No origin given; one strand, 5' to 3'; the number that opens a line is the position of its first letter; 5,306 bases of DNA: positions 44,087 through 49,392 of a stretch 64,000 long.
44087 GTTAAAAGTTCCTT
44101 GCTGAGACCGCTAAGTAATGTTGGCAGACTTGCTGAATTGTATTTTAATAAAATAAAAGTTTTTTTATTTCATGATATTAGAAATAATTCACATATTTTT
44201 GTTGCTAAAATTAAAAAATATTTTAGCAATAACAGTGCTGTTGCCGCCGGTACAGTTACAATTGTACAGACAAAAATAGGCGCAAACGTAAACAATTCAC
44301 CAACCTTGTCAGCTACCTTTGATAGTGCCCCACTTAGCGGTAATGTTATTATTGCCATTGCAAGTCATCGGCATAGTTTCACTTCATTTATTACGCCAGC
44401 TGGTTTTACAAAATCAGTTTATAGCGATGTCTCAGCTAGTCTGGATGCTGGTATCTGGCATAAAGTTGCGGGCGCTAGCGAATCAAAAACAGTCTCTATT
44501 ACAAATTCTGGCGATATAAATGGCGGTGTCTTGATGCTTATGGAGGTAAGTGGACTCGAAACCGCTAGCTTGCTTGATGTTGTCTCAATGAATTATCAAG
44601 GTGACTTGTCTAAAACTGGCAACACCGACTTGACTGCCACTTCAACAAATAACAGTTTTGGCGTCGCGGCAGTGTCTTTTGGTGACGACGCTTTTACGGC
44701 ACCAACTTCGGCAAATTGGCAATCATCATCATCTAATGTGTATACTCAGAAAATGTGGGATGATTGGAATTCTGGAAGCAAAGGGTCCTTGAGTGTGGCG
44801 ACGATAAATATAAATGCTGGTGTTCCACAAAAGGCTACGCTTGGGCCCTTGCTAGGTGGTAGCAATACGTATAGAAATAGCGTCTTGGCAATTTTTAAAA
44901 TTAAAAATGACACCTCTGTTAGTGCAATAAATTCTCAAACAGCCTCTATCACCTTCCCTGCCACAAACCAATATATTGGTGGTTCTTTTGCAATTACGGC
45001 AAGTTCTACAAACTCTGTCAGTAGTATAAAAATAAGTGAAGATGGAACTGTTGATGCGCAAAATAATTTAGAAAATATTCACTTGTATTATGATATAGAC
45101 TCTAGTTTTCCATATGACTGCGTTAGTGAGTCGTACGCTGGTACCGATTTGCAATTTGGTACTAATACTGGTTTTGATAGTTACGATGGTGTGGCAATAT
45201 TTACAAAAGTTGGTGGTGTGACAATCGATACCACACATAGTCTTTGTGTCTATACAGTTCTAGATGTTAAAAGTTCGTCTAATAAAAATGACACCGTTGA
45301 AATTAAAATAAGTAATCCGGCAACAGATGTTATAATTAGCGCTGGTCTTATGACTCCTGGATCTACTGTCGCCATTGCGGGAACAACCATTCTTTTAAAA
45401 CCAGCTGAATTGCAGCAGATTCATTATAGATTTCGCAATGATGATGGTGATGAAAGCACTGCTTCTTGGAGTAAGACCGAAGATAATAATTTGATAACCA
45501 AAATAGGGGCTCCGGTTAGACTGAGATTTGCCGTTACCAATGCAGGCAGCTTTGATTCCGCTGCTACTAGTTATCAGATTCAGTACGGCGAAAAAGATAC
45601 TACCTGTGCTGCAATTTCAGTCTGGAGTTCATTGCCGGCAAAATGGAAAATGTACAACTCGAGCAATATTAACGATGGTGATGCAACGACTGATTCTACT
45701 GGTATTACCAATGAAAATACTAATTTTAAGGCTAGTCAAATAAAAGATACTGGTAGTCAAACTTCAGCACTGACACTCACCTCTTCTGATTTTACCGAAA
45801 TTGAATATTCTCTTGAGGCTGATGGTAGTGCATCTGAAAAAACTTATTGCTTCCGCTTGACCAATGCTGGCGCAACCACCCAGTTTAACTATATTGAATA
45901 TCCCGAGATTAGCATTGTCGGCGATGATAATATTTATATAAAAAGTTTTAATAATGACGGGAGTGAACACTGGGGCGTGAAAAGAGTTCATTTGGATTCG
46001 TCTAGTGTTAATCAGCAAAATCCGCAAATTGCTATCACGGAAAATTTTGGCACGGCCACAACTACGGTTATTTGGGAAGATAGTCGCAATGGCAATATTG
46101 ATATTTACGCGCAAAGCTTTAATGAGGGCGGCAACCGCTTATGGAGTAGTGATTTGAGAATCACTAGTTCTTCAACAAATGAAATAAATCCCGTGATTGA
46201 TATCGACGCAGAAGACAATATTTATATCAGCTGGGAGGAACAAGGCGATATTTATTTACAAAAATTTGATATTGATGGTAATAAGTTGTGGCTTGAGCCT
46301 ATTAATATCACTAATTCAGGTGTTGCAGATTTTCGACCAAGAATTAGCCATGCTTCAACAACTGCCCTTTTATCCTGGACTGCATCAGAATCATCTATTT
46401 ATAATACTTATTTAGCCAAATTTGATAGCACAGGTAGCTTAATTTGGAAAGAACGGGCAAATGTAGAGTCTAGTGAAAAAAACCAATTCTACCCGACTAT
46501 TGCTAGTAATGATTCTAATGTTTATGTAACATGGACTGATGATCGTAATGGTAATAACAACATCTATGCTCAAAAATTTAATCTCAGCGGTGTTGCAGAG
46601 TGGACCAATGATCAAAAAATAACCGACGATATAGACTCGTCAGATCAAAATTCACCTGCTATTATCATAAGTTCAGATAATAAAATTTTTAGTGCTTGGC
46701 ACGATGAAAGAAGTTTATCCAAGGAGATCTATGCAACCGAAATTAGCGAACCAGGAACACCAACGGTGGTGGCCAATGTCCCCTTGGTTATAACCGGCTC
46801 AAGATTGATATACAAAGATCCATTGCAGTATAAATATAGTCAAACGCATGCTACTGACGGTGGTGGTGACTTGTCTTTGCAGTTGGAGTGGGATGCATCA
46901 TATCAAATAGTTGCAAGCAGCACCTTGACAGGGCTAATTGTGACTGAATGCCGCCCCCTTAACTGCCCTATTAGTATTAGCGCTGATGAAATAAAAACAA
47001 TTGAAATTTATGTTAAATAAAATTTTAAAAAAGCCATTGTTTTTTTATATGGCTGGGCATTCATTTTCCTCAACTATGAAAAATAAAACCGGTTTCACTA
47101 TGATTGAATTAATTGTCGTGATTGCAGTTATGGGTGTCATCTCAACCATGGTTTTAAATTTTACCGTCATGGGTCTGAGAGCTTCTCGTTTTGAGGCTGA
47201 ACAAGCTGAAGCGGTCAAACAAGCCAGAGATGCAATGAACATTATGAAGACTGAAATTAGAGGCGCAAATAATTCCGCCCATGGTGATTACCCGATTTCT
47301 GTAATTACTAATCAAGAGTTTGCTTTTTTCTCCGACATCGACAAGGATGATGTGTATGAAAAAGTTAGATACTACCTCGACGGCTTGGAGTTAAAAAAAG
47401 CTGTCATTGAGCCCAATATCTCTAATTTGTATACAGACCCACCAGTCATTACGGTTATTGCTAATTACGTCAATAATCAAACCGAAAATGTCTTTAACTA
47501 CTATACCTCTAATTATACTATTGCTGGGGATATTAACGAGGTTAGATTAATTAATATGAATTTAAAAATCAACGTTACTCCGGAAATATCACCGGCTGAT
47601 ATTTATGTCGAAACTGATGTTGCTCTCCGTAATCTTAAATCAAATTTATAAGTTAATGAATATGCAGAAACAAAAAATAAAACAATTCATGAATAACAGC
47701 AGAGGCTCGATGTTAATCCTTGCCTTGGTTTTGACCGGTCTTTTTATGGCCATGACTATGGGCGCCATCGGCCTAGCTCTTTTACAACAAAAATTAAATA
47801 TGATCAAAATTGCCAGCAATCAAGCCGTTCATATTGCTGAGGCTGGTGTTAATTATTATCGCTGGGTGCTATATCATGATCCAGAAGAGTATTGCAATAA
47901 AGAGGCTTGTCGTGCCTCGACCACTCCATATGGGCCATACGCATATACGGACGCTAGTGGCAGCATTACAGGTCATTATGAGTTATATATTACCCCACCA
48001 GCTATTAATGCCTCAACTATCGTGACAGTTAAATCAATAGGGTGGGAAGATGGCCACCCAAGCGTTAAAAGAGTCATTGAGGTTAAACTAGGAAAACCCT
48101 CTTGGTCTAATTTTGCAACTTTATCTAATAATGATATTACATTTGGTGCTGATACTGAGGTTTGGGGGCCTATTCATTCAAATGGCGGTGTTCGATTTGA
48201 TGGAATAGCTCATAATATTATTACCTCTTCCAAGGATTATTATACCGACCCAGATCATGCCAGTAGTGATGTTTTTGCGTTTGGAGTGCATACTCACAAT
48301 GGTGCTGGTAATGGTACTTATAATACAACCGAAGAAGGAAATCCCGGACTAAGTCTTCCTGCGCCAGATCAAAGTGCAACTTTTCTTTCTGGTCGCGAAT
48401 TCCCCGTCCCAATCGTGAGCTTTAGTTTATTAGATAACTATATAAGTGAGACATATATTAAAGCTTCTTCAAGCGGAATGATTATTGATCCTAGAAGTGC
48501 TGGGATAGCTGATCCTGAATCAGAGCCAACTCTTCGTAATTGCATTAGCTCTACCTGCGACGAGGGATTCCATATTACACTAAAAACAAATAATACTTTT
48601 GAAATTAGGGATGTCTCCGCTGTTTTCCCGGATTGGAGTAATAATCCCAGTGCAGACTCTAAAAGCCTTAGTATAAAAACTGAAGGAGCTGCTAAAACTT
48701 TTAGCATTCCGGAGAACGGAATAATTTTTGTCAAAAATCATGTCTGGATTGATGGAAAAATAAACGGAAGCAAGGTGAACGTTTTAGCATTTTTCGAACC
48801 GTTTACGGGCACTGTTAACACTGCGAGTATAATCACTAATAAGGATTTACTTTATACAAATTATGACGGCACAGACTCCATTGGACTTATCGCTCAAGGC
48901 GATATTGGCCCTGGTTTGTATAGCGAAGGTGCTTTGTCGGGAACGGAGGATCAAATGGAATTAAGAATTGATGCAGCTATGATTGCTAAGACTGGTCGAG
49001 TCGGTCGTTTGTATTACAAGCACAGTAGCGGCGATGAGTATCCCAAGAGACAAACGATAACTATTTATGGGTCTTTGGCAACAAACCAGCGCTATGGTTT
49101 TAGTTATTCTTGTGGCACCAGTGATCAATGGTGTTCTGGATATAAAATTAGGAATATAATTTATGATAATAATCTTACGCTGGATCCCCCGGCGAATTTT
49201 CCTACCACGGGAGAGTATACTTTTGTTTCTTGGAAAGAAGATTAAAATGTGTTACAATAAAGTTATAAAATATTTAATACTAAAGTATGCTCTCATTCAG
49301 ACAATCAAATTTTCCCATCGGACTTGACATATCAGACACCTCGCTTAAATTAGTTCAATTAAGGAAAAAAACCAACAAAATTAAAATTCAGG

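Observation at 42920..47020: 1,366-aa protein with a textbook prepilin N-terminus fused to propeller-type repeats, a candidate pilus-displayed adhesin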

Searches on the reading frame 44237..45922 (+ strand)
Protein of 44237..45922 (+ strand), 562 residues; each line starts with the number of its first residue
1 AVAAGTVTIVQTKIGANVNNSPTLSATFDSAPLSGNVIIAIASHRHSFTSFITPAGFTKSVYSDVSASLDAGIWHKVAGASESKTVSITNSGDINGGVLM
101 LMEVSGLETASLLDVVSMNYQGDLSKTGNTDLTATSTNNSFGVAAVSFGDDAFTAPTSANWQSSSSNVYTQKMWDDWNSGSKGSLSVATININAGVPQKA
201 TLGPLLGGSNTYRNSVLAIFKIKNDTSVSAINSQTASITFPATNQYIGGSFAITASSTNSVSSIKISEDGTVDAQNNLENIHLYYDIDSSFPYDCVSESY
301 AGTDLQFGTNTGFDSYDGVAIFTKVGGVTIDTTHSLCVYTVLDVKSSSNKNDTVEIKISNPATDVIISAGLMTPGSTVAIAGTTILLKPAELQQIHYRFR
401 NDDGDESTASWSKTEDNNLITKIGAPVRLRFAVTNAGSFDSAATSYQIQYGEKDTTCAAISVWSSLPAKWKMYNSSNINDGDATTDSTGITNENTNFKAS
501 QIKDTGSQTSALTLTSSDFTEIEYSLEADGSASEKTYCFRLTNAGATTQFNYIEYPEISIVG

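Call 59: search_protein_representatives(protein=window:44237-45922:+)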
Query: 562 residues. Proteins with E-value up to 0.001 (for the whole library): 1312; up to 1e-10: 684; up to 1e-30: 220. The best 150 are listed.
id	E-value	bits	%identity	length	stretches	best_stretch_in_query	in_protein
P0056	7.2e-254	859.7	34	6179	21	384-558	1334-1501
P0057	1.6e-242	822.3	36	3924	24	226-390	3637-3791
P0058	5.7e-199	678.6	48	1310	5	228-388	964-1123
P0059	1.2e-198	677.6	45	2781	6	226-389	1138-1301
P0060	2.1e-168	577.7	45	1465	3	228-560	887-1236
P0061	1.1e-146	506.1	43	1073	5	226-389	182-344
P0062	1.2e-142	492.8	47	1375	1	3-562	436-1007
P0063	3.1e-141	488.1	42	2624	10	389-548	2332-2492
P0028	3.3e-141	488.0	48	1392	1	4-562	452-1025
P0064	2.8e-136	471.8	46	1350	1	5-562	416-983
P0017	3.7e-136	471.4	43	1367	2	2-562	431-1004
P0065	2.2e-135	468.8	46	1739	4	223-386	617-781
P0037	7.6e-135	467.0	48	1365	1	7-562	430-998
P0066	4.8e-130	451.2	37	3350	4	226-559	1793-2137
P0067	1.0e-125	436.9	41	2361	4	215-560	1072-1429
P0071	1.2e-121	423.4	42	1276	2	225-560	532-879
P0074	4.6e-119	415.0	40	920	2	177-559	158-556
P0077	2.7e-115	402.5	41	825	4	225-389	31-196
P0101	6.2e-91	322.2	43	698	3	226-389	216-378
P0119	1.9e-73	264.5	43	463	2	230-560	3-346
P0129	4.2e-66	240.2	53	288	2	225-390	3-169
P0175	1.8e-47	178.8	34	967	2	130-528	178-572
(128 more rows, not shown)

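Call 60: search_protein_families(library=pfam, proteins=[P0058, P0060, P0061, P0071, P0074, P0077, P0101, P0119, P0129], max_evalue=0.001)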
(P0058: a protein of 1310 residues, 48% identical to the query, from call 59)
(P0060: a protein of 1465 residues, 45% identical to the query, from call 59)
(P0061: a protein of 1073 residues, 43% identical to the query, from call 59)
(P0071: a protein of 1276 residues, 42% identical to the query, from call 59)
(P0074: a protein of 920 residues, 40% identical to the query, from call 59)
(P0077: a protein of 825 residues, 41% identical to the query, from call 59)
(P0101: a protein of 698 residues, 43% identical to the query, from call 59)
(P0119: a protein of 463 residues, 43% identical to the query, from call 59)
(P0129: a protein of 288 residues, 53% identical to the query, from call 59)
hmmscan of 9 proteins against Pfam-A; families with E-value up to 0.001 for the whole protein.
P0058 (1310 aa): 1 family
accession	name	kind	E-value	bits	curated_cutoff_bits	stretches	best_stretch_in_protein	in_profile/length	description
PF13753.12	SWM_repeat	-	0.00018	22.1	27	0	983-1009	36-63/86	Putative flagellar system-associated repeat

P0060 (1465 aa): 0 families

P0061 (1073 aa): 3 families
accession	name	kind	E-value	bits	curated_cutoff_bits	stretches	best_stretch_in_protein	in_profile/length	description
PF16656.11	Pur_ac_phosph_N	-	1.1e-05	26.3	30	1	989-1071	10-93/93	Purple acid Phosphatase, N-terminal domain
PF00041.27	fn3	-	5.5e-05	23.7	25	1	984-1053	5-68/84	Fibronectin type III domain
PF15234.11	LAT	-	0.00071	19.9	27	0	508-543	60-98/236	Linker for activation of T-cells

P0071 (1276 aa): 0 families

P0074 (920 aa): 0 families

P0077 (825 aa): 0 families

P0101 (698 aa): 0 families

P0119 (463 aa): 0 families

P0129 (288 aa): 0 families

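Call 62: search_protein_families(library=ncbifam, proteins=[P0101, P0074], max_evalue=1)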
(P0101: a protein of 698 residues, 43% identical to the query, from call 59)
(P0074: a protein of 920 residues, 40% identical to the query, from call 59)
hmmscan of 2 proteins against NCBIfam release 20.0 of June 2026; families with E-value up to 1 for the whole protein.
P0101 (698 aa): 1 family
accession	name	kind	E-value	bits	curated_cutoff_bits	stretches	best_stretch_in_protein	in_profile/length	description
NF047873.1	ZrgA_Zn_trans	equivalog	0.44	10.1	185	0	158-178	33-53/213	zinc uptake protein ZrgA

P0074 (920 aa): 1 family
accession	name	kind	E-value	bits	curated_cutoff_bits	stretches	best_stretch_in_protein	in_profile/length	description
NF045791.1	OxalOxredalpha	equivalog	0.21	10.5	500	1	286-349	57-112/395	oxalate oxidoreductase subunit alpha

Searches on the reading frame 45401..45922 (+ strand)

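Call 43: search_protein_families(library=pfam, proteins=[window:45401-45922:+], max_evalue=10)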
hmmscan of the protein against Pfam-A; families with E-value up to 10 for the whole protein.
window:45401-45922:+ (174 aa): 0 families

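Call 62: search_protein_families(library=ncbifam, proteins=[window:45401-45922:+], max_evalue=1)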
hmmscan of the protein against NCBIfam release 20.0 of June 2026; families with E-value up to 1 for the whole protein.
window:45401-45922:+ (174 aa): 1 family
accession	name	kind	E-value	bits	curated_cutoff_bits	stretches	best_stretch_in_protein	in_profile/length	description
NF007266.0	PRK09722.1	equivalog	0.17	11.4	271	1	132-159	166-192/230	D-allulose 6-phosphate 3-epimerase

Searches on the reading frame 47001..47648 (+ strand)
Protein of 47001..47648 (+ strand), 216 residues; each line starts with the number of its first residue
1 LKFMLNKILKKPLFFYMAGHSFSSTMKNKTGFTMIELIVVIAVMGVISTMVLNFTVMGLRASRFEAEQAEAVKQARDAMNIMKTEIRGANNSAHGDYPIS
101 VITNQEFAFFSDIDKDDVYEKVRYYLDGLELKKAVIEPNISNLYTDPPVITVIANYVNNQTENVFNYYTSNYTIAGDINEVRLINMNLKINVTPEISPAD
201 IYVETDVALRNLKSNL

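Call 5: search_protein_families(library=pfam, proteins=[window:47001-47648:+], max_evalue=0.1)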
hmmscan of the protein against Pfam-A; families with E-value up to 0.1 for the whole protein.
window:47001-47648:+ (216 aa): 3 families
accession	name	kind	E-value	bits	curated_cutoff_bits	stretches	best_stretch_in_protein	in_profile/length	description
PF07963.17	N_methyl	-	4.9e-07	29.5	21.2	1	26-52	1-27/27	Prokaryotic N-terminal methylation motif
PF14386.11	DUF4417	-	0.026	14.5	28.9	1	109-155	41-86/183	Domain of unknown function (DUF4417)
PF06826.17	Asp-Al_Ex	-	0.036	14.3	27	1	17-60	70-112/167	Predicted Permease Membrane Region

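Call 6: search_protein_families(library=ncbifam, proteins=[window:47001-47648:+], max_evalue=0.1)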
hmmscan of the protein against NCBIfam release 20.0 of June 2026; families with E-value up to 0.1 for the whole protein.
window:47001-47648:+ (216 aa): 13 families
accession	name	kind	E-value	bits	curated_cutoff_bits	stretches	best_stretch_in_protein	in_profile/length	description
TIGR02532.1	IV_pilin_GFxxxE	domain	1.8e-06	27.5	16.3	1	30-52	2-24/24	prepilin-type N-terminal cleavage/methylation domain-containing protein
TIGR01708.2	typeII_sec_gspH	equivalog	3.4e-05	23.9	80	1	30-54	2-26/169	type II secretion system minor pseudopilin GspH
TIGR01710.1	typeII_sec_gspG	equivalog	0.00017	21.6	88.85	1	31-86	2-56/134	type II secretion system major pseudopilin GspG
NF041013.1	T4P_ComGE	equivalog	0.0002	21.4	49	1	27-81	1-55/83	competence type IV pilus minor pilin ComGE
TIGR02599.1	TIGR02599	subfamily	0.00022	20.6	256.5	1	31-103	1-73/361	Verru_Chthon cassette protein C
TIGR02596.1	TIGR02596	subfamily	0.0008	19.5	70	1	32-78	1-47/196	Verru_Chthon cassette protein D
NF007800.0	PRK10506.1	equivalog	0.00089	19.1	158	1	24-90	3-65/163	prepilin peptidase-dependent protein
NF007862.0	PRK10574.1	equivalog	0.00091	19.4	138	1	26-55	1-30/145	prepilin peptidase-dependent pilin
NF038304.1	EPS_HpsC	equivalog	0.0014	18.3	200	1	22-83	13-74/318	hormogonium polysaccharide secretion pseudopilin HpsC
NF041775.1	typeIV_PilA_Myxo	equivalog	0.0036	17.3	400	1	29-67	10-49/214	type IV pilin protein PilA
TIGR01711.1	gspJ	equivalog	0.0047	16.8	64.85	1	31-90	2-61/192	type II secretion system minor pseudopilin GspJ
TIGR02523.1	type_IV_pilV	equivalog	0.0093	16.4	52.2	1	30-85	2-57/139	type IV pilus modification protein PilV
NF041002.1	pilin_ComGF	equivalog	0.063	13.5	80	1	30-62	2-34/139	competence type IV pilus minor pilin ComGF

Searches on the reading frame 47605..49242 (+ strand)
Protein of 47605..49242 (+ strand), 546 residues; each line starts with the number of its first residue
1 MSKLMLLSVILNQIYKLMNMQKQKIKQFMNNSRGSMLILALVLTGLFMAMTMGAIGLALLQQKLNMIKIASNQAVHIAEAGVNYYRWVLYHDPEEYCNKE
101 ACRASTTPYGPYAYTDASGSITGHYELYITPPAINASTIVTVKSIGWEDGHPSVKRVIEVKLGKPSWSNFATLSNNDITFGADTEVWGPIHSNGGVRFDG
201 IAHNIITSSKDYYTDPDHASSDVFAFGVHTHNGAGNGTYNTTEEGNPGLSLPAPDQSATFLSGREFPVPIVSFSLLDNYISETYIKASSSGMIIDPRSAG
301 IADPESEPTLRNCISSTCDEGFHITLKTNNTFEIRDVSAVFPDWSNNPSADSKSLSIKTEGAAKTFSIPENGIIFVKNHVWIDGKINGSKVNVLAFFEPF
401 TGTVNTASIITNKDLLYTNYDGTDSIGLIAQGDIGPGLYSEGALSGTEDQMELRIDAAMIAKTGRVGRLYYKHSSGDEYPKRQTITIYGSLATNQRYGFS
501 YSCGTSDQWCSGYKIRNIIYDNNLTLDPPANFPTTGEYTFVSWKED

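Call 5: search_protein_families(library=pfam, proteins=[window:47605-49242:+], max_evalue=0.1)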
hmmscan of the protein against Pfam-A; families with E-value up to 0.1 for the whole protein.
window:47605-49242:+ (546 aa): 0 families

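Call 6: search_protein_families(library=ncbifam, proteins=[window:47605-49242:+], max_evalue=0.1)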
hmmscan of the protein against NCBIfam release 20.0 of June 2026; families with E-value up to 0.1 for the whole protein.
window:47605-49242:+ (546 aa): 0 families

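Call 62: search_protein_families(library=ncbifam, proteins=[window:47659-49242:+], max_evalue=1)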
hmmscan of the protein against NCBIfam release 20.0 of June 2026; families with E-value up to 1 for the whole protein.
window:47659-49242:+ (528 aa): 0 families
